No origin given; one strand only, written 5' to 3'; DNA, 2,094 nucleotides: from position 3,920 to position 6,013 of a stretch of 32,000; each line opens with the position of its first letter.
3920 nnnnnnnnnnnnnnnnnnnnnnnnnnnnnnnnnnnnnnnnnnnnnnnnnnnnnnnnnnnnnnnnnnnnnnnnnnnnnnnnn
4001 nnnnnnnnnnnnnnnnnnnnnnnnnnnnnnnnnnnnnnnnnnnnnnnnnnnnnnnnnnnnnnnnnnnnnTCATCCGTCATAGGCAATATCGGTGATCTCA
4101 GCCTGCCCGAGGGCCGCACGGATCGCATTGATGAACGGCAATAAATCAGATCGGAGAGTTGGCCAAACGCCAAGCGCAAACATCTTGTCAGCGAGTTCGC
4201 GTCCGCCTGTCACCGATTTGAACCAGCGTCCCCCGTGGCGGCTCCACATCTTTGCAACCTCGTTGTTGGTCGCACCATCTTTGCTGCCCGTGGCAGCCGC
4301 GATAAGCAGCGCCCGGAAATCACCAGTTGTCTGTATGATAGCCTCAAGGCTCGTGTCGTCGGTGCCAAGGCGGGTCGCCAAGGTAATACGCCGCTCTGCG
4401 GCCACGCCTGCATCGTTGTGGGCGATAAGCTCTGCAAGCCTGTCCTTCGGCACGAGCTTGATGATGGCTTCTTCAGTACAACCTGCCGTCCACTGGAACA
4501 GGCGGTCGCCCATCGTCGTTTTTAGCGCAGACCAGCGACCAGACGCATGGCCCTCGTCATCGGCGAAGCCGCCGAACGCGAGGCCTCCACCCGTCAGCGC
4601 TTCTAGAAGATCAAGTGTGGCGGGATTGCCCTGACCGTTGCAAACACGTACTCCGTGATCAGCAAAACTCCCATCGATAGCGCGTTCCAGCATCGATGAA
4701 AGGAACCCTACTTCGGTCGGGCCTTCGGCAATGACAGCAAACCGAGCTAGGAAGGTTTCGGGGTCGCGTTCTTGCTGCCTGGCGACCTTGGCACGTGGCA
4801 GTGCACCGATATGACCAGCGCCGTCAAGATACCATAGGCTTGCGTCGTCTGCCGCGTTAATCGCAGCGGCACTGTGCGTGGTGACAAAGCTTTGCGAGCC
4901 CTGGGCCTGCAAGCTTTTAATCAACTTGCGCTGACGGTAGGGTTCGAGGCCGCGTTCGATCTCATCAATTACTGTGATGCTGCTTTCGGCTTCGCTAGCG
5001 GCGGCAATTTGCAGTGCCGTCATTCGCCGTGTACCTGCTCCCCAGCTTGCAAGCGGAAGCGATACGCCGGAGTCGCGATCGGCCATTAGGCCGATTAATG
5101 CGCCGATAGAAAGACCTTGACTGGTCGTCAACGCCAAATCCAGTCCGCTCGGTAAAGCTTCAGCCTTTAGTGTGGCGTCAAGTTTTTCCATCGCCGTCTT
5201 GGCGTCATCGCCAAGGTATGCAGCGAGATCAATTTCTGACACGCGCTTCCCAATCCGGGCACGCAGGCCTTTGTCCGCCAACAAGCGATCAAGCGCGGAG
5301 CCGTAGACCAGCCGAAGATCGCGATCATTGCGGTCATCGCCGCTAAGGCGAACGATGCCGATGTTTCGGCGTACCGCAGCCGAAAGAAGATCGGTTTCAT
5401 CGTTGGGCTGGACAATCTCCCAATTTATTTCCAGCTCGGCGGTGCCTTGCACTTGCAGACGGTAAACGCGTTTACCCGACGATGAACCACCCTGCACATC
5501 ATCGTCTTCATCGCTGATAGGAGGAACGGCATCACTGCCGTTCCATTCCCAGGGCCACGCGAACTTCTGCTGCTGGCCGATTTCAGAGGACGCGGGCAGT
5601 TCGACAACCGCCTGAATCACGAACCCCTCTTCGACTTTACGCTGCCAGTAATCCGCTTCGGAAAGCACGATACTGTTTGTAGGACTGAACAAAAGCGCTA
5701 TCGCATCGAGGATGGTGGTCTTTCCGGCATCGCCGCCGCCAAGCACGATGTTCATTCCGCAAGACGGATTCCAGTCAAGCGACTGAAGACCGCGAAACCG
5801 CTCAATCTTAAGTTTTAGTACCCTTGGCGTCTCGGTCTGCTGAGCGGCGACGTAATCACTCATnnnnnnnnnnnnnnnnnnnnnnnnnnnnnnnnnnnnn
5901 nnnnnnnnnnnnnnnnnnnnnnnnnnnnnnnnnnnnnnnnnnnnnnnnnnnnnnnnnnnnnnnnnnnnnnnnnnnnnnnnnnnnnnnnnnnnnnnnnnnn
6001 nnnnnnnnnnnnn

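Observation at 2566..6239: Four-gene translationally coupled operon: RHH protein, 58-aa ORF, class-2 OLD nuclease and UvrD-like helicase (Gabija-like core with two extra genes)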

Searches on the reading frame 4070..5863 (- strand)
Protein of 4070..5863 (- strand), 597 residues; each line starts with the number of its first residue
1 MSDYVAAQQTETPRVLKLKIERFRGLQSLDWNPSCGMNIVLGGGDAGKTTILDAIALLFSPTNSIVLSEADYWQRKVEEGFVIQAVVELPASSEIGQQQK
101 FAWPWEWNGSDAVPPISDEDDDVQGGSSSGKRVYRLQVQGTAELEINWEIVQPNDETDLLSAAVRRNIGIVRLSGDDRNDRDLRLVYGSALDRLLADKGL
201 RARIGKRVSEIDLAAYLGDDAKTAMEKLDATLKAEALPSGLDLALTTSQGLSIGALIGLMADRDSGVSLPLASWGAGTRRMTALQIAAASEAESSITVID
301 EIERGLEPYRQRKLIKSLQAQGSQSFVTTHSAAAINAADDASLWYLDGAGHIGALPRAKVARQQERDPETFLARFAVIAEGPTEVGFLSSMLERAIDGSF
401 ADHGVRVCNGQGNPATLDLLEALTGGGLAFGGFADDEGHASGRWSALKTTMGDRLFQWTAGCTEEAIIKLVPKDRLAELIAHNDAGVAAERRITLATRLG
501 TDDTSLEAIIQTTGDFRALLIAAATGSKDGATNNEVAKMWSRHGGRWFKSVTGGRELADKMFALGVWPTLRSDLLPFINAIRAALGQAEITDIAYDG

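Call 3: search_protein_families(library=pfam, proteins=[window:4070-5863:-], max_evalue=0.1)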
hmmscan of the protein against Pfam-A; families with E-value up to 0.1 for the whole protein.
window:4070-5863:- (597 aa): 7 families
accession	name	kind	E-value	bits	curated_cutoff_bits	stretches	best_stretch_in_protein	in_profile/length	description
PF13304.12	AAA_21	-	1.4e-17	65.1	27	1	37-334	1-302/304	AAA domain, putative AbiEii toxin, Type IV TA system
PF13175.12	AAA_15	-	4.2e-12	46.8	32.1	2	252-332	291-371/374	AAA ATPase domain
PF02463.25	SMC_N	-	3.6e-09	36.8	40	2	203-340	135-207/220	RecF/RecN/SMC N terminal domain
PF13476.12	AAA_23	-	3e-06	28.5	27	1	17-60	1-44/201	AAA domain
PF13555.12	AAA_29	-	8.8e-05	22.6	27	1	23-64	12-51/61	P-loop containing region of AAA domain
PF20469.4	OLD-like_TOPRIM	-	0.00035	21.5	23.2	1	371-420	1-53/67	Overcoming lysogenization defect protein-like, TOPRIM domain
PF13514.12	AAA_27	-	0.018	15.1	22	0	18-59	6-51/206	AAA domain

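Call 4: search_protein_families(library=padloc, proteins=[window:4070-5863:-], max_evalue=0.1)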
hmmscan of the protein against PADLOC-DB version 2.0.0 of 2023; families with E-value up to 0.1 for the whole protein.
window:4070-5863:- (597 aa): 106 families (the best 25 are shown)
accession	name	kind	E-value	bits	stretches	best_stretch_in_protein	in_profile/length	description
PDLC04168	GajA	-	2.3e-67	226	1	14-563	3-546/570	-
PDLC02980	AriA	-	2.9e-19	68.1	1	37-335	1-303/304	-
PDLC04169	GajA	-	5.1e-19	67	1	160-582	3-428/434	-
PDLC04170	GajA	-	1.2e-17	61.8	1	14-436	2-434/565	-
PDLC04608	PDC-M38A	-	2.1e-15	55.3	2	17-65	7-55/367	-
PDLC00086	GajA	-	1.7e-14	51.5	2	259-415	267-442/600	AAA ATPase domain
PDLC02336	AbiLi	-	2.2e-13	48.5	2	268-340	223-298/340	AbiLi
PDLC00099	GajA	-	3.2e-13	47.5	2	17-75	5-71/626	AAA ATPase domain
PDLC04611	PDC-M38A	-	7.3e-13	46.8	2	17-69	4-56/383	-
PDLC00271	PtuA1|PtuA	-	9e-13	46.5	2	15-68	3-56/421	AAA ATPase domain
PDLC02913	ATPase_I-A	-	1.8e-12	45.1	2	9-68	48-107/508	-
PDLC00305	PtuA1|PtuA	-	1.3e-11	42.5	2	15-69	3-57/392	AAA ATPase domain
PDLC00284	PtuA1|PtuA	-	1.6e-11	41.8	2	13-60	60-108/545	AAA ATPase domain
PDLC00096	GajA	-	1.6e-11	41.7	2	17-74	5-65/630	AAA ATPase domain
PDLC02979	AriA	-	2.5e-11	42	2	254-332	290-370/373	-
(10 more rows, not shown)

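Call 5: search_protein_families(library=ncbifam, proteins=[window:4070-5863:-], max_evalue=0.1)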
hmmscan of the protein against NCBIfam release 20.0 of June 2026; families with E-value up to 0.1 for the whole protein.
window:4070-5863:- (597 aa): 9 families
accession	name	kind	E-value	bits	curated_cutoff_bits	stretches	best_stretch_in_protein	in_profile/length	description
TIGR00611.2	recf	equivalog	6.4e-12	45.3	172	2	17-89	3-74/339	DNA replication/repair protein RecF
NF041760.1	PtuA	equivalog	9.4e-12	44.6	500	2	8-64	45-101/524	retron Ec78 anti-phage system effector ATPase PtuA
NF047739.1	antiphage_MADS3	equivalog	1.7e-08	34.1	420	2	266-339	309-383/427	methylation-associated defense system AAA family ATPase MAD3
TIGR00634.1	recN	equivalog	0.00011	21.3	407.85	0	16-59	3-46/563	DNA repair protein RecN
TIGR03740.1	galliderm_ABC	subfamily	0.0002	21.1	309.75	0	284-339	133-191/223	lantibiotic protection ABC transporter ATP-binding subunit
NF010680.0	PRK14079.1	equivalog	0.00033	19.8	386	1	14-60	2-48/349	recombination protein F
TIGR03185.1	DNA_S_dndD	equivalog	0.013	14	245.85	1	22-57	13-50/650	DNA sulfur modification protein DndD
NF003034.1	PRK03918.1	equivalog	0.032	12.2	700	1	15-57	3-45/878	DNA double-strand break repair ATPase Rad50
TIGR00618.1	sbcc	subfamily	0.062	11.2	478.5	1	18-57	8-49/1043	exonuclease subunit SbcC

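Call 8: find_homologous_proteins(query=window:4070-5863:-, max_evalue=1e-10)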
Query window:4070-5863:- (597 aa): 1770 proteins with E <= 1e-10 among 8000 candidates; the best 120 are listed.
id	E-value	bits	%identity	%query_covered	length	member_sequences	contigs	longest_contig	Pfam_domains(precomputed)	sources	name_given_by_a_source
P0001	0.0e+0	1314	100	100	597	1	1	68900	PF13175.13,PF13476.13,PF02463.26,PF13304.13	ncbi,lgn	ncbi:MAG: ATP-binding protein [Pseudomonadota bacterium]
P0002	0.0e+0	1110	86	98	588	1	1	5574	PF13175.13,PF13555.13,PF02463.26,PF13304.13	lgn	-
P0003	0.0e+0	1110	86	98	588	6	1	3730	PF13175.13,PF13476.13,PF13555.13,PF02463.26,PF13304.13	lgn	-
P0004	0.0e+0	1093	84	98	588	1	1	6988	PF13175.13,PF13476.13,PF02463.26,PF13304.13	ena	-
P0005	0.0e+0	1075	82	98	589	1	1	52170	PF13175.13,PF13555.13,PF02463.26,PF13304.13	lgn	-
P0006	0.0e+0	1054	81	98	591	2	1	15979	PF13175.13,PF02463.26,PF13304.13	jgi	jgi:putative ATP-dependent endonuclease of the OLD family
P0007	0.0e+0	1042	80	98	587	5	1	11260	PF13175.13,PF02463.26,PF13304.13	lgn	-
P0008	0.0e+0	1034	79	98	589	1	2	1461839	PF13175.13,PF13476.13,PF13555.13,PF02463.26,PF13304.13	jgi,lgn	-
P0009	0.0e+0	1029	79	98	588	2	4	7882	PF13175.13,PF13555.13,PF02463.26,PF13304.13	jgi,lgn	jgi:putative ATP-dependent endonuclease of OLD family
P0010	0.0e+0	1011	78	98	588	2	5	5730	PF13175.13,PF02463.26,PF13304.13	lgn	-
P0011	1.7e-298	1009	78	98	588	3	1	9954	PF13175.13,PF02463.26,PF13304.13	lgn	-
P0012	6.0e-296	1001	77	98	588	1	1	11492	PF13175.13,PF02463.26,PF13304.13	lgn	-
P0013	1.8e-293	993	77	98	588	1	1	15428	PF13175.13,PF13476.13,PF02463.26,PF13304.13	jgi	jgi:putative ATP-dependent endonuclease of OLD family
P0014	2.9e-293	992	77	98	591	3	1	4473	PF13175.13,PF13476.13,PF02463.26,PF13304.13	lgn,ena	-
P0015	3.7e-293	992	78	98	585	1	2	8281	PF13175.13,PF02463.26,PF13304.13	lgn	-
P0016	4.3e-292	988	76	98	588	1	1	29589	PF13175.13,PF13476.13,PF02463.26,PF13304.13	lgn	-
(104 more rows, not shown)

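Call 10: find_related_loci(query=A1, collection=genome_contigs, flank=6000)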
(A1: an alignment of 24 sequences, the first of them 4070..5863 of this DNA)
Query A1 (597 aa) in genome_contigs; peptide patterns used: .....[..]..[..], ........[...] (x = any residue, [..] = any of these).
316 stretches matched a pattern; 226 encode a relative of the query (tblastn E <= 1e-3); the best 80 are kept; 80 distinct loci.
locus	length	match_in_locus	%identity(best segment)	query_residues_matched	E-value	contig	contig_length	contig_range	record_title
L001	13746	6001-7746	71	15-597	0e+0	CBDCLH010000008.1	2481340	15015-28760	MAG: Bryobacterales bacterium isolate e5bdc283-2042-4f5e-8736-16045c4cf6f5 genome assembly, contig: contig_8, whole geno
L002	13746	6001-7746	70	15-597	0e+0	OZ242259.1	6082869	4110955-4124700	MAG: Bryobacterales bacterium isolate 0950f91b-628e-4ed9-b989-43c9b73d7c92 genome assembly, chromosome: 1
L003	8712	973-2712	66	15-596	0e+0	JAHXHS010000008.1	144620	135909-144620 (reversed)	MAG: Candidatus Thiodiazotropha sp. (ex Epidulcina cf. delphinae) isolate 3502H_Th2 c_000000000008, whole genome shotgun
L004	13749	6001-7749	59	15-593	0e+0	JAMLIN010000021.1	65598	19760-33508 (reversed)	MAG: Burkholderiaceae bacterium isolate ACE_NR_PROT19 ACE_NR_PROT19_21, whole genome shotgun sequence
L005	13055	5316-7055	59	11-586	0e+0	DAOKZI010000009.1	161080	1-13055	MAG TPA_asm: Gammaproteobacteria bacterium isolate AMR_MDS_0046 NODE_52_length_161080_cov_14.974650, whole genome shotgu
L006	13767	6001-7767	85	8-597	0e+0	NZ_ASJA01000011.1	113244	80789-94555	Euryhalocaulis caribicus strain JL2009 contig00011, whole genome shotgun sequence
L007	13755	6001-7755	58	5-590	0e+0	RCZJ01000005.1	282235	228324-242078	Variovorax ginsengisoli strain S09.D scaffold5.1, whole genome shotgun sequence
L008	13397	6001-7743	58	11-593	0e+0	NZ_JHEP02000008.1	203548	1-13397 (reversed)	Bordetella pseudohinzii strain 8-296-03 SAMN02263900_NODE_8.ctg_1203548, whole genome shotgun sequence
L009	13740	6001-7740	59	10-590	0e+0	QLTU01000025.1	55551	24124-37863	UNVERIFIED_CONTAM: Acidovorax defluvii strain DSM 12644 Ga0215655_125, whole genome shotgun sequence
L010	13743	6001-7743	59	12-593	0e+0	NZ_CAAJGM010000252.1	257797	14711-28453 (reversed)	Paraburkholderia sp. BCC1885, whole genome shotgun sequence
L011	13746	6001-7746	58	11-593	0e+0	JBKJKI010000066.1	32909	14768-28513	MAG: Polaromonas sp. isolate ant_bin.235 k117_4844406, whole genome shotgun sequence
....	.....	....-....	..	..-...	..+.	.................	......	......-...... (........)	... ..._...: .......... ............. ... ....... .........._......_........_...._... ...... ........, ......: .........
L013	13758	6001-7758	57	11-594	0e+0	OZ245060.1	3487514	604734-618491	MAG: Woeseiaceae bacterium isolate b44c815b-09e0-4d9a-b88f-0cd5301d0f37 genome assembly, chromosome: 1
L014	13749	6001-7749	64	15-594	0e+0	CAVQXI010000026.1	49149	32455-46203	MAG: uncultured Alphaproteobacteria bacterium isolate MFD05684.bin.2.133 genome assembly, contig: contig_68227, whole ge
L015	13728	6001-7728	58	11-587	0e+0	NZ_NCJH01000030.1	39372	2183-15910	MAG: Polaromonas sp. 39-63-25 lw04302015_39_scaffold_245, whole genome shotgun sequence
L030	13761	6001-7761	52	1-593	0e+0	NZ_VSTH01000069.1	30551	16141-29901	Bradyrhizobium hipponense strain aSej3 asej3_(paired)_trimmed_(paired)_contig_69, whole genome shotgun sequence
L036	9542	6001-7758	52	1-593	0e+0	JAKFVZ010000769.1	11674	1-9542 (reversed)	MAG: Reyranella sp. isolate D4_Bin_3 D4_0001790, whole genome shotgun sequence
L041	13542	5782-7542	51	1-593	0e+0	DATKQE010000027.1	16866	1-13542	MAG TPA_asm: Stellaceae bacterium isolate SMAG_U13994 k141_1152110, whole genome shotgun sequence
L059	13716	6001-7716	52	11-588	2e-179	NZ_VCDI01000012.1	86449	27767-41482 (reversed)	Lichenicoccus roseus strain KEBCLARHB70R NODE_12, whole genome shotgun sequence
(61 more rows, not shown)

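Call 14: find_encoding_contigs(protein=P0005, flank=5000, max_places=2)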
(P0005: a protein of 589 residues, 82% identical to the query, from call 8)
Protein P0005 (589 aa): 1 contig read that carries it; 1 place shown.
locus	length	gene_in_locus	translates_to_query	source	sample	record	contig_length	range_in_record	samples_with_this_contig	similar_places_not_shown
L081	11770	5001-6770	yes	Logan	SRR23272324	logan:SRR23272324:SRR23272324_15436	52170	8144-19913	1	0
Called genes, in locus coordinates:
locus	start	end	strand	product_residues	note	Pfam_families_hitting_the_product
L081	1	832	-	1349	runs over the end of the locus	PF02463:SMC_N (weak), PF13476:AAA_23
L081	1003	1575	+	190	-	-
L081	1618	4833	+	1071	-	PF20465:MmeI_hel (faint), PF02384:N6_Mtase, PF20473:MmeI_Mtase, PF07669:Eco57I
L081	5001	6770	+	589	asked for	PF02463:SMC_N (faint), PF13555:AAA_29 (faint), PF13304:AAA_21, PF13175:AAA_15 (weak)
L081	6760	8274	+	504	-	PF13245:AAA_19 (weak), PF13604:AAA_30, PF01443:Viral_helicase1 (faint), PF00580:UvrD-helicase (weak), PF13538:UvrD_C_2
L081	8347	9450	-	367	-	PF02661:Fic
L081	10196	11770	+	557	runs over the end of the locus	PF02195:ParB_N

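Call 15: find_encoding_contigs(protein=P0004, flank=5000, max_places=2)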
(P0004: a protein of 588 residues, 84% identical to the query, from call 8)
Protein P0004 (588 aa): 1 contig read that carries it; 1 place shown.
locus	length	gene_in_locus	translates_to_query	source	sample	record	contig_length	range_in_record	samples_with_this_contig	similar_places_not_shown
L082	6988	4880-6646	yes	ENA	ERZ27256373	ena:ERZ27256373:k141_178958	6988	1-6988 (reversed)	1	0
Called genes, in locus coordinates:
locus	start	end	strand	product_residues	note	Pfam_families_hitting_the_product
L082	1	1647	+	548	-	?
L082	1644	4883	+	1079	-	-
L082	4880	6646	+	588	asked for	PF02463:SMC_N (faint), PF13175:AAA_15 (faint), PF13476:AAA_23 (weak), PF13304:AAA_21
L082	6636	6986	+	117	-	?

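Call 16: find_encoding_contigs(protein=P0002, flank=5000, max_places=2)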
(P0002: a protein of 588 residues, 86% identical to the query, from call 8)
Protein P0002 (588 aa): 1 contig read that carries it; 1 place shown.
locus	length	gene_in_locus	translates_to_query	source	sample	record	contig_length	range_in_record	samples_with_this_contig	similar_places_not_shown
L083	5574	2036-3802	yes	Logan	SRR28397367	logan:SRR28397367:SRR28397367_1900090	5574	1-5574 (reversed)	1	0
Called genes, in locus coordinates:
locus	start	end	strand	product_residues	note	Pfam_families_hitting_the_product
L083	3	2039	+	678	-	?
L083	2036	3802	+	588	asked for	PF02463:SMC_N (faint), PF13175:AAA_15 (faint), PF13555:AAA_29 (faint), PF13304:AAA_21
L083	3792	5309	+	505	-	PF13245:AAA_19, PF13604:AAA_30, PF01443:Viral_helicase1 (faint), PF00580:UvrD-helicase (weak), PF13538:UvrD_C_2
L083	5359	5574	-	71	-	?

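Call 25: search_protein_families(library=pfam, proteins=[L004:605-799:+, L004:796-3162:+, L004:3149-4705:+, L004:4702-5901:+, L081:1618-4833:+, L082:1644-4883:+, L006:1128-2765:+, L081:1439-1621:+], max_evalue=0.01)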
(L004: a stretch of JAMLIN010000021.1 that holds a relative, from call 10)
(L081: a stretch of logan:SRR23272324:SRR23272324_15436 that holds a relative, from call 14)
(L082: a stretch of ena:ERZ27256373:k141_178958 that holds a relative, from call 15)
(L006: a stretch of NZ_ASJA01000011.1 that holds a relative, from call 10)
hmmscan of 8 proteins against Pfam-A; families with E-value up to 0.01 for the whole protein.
L004:605-799:+ (64 aa): 1 family
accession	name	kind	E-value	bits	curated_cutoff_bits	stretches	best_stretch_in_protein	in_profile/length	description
PF19839.5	RHH_9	-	2e-05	24.8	23.4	1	16-49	17-50/65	Ribbon-helix-helix protein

L004:796-3162:+ (788 aa): 8 families
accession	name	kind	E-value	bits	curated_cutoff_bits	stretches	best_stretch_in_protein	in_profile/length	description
PF04851.21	ResIII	-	1.4e-36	126.3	22.5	1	157-321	3-163/164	Type III restriction enzyme, res subunit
PF08463.15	EcoEI_R_C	-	7e-31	108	24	1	629-785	2-163/163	EcoEI R protein C-terminal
PF18766.7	SWI2_SNF2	-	7.1e-16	59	26.7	1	161-354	1-189/221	SWI2/SNF2 ATPase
PF00270.35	DEAD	-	4.9e-08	33.3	26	1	168-321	6-161/167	DEAD/DEAH box helicase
PF04313.20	HSDR_N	-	9.9e-08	32.5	25.1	1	49-103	123-185/198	Type I restriction enzyme R protein N terminus (HSDR_N)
PF00271.37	Helicase_C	-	8.6e-06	26.4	23.5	1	408-522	6-109/110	Helicase conserved C-terminal domain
PF13588.12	HSDR_N_2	-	0.00048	20.6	25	1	52-121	37-109/110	Type I restriction enzyme R protein N terminus (HSDR_N)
PF20720.3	nSTAND3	-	0.0071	16.5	27.2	0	168-207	8-47/155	Novel STAND NTPase 3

L004:3149-4705:+ (518 aa): 5 families
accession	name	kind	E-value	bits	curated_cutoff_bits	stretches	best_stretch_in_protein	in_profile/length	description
PF02384.22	N6_Mtase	-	1.5e-61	208.9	20.4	1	174-480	4-304/311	N-6 DNA Methylase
PF12161.14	HsdM_N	-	9.8e-09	36.4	24.5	1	21-161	2-134/135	HsdM N-terminal domain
PF01170.24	UPF0020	-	4.6e-07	30.2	22.3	1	206-311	19-132/197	RMKL-like, methyltransferase domain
PF20473.4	MmeI_Mtase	-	4.3e-05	23.3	27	1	218-252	22-62/259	MmeI, DNA-methyltransferase domain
PF07669.17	Eco57I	-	0.00035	21.2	25.3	1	291-394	64-170/171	Eco57I restriction-modification methylase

L004:4702-5901:+ (399 aa): 1 family
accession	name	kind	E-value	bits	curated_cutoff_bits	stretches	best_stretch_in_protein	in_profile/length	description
PF01420.25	Methylase_S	-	1.6e-13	51.7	22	2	50-164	47-154/168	Type I restriction modification DNA specificity domain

L081:1618-4833:+ (1071 aa): 6 families
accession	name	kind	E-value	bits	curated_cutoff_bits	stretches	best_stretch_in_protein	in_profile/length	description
PF07669.17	Eco57I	-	5.2e-44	150.8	25.3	1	513-676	1-171/171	Eco57I restriction-modification methylase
PF20473.4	MmeI_Mtase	-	1.5e-16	60.8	27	1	450-627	9-183/259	MmeI, DNA-methyltransferase domain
PF02384.22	N6_Mtase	-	1.3e-15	58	20.4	1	461-704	47-246/311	N-6 DNA Methylase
PF20465.4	MmeI_hel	-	5e-06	27.6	27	1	255-320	5-75/75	MmeI, helicase spacer domain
PF12950.13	TaqI_C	-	0.0002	22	26.5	1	795-940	1-118/118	TaqI-like C-terminal specificity domain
PF20464.3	MmeI_N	-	0.0071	17.1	27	0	138-192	91-148/181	MmeI, N-terminal domain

L082:1644-4883:+ (1079 aa): 1 family
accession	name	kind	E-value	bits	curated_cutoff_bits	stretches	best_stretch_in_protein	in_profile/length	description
PF02384.22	N6_Mtase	-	2.8e-05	24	20.4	1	341-439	10-99/311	N-6 DNA Methylase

L006:1128-2765:+ (545 aa): 0 families

L081:1439-1621:+ (60 aa): 1 family
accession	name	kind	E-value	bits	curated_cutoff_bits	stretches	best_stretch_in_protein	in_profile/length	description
PF19839.5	RHH_9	-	0.0097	16.2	23.4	1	16-43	18-45/65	Ribbon-helix-helix protein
